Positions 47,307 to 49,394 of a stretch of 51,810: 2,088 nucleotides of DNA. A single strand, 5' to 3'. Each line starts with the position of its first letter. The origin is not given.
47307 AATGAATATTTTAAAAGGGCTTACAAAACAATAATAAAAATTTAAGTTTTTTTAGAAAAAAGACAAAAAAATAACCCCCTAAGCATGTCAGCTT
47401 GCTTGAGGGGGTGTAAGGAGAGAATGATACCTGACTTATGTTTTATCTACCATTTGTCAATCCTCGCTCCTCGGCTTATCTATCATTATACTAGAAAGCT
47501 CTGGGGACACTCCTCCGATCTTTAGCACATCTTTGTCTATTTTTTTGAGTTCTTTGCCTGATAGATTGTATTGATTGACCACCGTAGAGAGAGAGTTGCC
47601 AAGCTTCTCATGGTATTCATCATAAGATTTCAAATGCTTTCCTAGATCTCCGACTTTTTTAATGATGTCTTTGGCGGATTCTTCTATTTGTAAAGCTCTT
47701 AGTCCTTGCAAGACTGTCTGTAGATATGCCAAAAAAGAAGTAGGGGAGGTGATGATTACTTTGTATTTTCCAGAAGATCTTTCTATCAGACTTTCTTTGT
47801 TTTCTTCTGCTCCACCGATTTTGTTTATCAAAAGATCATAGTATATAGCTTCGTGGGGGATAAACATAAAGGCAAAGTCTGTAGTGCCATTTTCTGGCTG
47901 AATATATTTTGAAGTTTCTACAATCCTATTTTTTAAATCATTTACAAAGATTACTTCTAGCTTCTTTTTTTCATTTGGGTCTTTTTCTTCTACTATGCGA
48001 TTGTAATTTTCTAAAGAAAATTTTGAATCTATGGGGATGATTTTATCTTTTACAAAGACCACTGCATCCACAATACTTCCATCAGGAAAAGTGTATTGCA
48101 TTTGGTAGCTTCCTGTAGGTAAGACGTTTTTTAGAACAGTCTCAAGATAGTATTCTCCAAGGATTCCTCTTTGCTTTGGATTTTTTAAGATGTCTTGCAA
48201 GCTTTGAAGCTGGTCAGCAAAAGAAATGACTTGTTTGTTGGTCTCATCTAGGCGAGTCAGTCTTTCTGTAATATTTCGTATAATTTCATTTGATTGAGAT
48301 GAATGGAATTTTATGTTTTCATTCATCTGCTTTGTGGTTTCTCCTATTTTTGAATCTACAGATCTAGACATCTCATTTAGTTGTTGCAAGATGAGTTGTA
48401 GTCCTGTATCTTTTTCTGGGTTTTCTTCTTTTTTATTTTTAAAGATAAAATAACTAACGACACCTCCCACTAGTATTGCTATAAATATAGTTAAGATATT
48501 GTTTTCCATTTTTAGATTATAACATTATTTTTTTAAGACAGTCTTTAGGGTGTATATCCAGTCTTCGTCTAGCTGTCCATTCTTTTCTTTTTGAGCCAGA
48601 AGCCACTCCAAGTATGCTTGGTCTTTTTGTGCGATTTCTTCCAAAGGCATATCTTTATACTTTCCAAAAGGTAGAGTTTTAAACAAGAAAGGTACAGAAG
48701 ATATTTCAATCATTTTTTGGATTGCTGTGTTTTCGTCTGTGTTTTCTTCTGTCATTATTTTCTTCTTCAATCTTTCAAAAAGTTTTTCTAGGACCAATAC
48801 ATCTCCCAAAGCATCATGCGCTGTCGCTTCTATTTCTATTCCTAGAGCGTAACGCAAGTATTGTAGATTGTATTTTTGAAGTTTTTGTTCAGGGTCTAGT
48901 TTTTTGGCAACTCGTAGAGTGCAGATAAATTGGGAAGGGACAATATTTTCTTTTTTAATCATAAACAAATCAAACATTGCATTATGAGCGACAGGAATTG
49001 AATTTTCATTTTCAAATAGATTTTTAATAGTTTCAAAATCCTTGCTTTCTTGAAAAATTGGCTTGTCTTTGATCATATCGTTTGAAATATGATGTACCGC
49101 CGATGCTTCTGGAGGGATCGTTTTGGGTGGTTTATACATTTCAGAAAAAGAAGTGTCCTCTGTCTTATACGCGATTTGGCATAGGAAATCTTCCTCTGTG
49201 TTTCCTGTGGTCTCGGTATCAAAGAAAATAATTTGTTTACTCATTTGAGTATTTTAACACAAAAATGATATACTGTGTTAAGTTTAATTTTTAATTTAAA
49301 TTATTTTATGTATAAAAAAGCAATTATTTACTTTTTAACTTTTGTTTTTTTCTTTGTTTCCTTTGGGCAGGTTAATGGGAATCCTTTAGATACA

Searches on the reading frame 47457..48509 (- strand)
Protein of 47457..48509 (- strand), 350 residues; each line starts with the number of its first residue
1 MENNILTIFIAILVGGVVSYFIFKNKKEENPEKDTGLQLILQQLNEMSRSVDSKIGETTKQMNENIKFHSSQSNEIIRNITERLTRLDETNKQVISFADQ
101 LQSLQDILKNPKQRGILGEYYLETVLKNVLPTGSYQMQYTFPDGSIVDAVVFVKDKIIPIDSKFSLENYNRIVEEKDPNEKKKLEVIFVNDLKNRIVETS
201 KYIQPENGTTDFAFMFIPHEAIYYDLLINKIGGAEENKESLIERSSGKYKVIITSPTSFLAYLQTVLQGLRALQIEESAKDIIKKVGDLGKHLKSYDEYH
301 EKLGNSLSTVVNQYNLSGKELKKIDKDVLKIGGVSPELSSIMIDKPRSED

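Call 37: search_protein_families(library=pfam, proteins=[window:47457-48509:-], max_evalue=0.01)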
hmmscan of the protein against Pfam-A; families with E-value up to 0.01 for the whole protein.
window:47457-48509:- (350 aa): 2 families
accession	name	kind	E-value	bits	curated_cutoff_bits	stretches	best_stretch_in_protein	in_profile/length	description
PF02646.22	RmuC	-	2.3e-51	175.1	26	1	42-322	1-271/291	RmuC family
PF24073.1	DUF7365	-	1.2e-05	25.8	27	0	3-54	11-62/101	Coiled-coil region of unknown function (DUF7365)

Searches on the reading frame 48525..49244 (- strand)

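Call 37: search_protein_families(library=pfam, proteins=[window:48525-49244:-], max_evalue=0.01)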
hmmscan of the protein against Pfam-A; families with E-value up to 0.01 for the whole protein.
window:48525-49244:- (239 aa): 5 families
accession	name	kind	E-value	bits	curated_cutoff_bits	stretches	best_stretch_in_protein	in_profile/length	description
PF00929.31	RNase_T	-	1.8e-16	61.6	24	1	6-156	1-164/164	Exonuclease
PF20600.3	ExoX-like_C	-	5.2e-09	35.8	26.5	1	193-218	3-28/30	Exodeoxyribonuclease X-like C-terminal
PF01612.26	DNA_pol_A_exo1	-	5.1e-06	26.9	23.6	1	61-130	63-123/173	3'-5' exonuclease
PF13482.12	RNase_H_2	-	0.00027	21.3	22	1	6-103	1-102/165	RNase_H superfamily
PF12843.12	QSregVF_b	-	0.0048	17.2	22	1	189-219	11-38/66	Putative quorum-sensing-regulated virulence factor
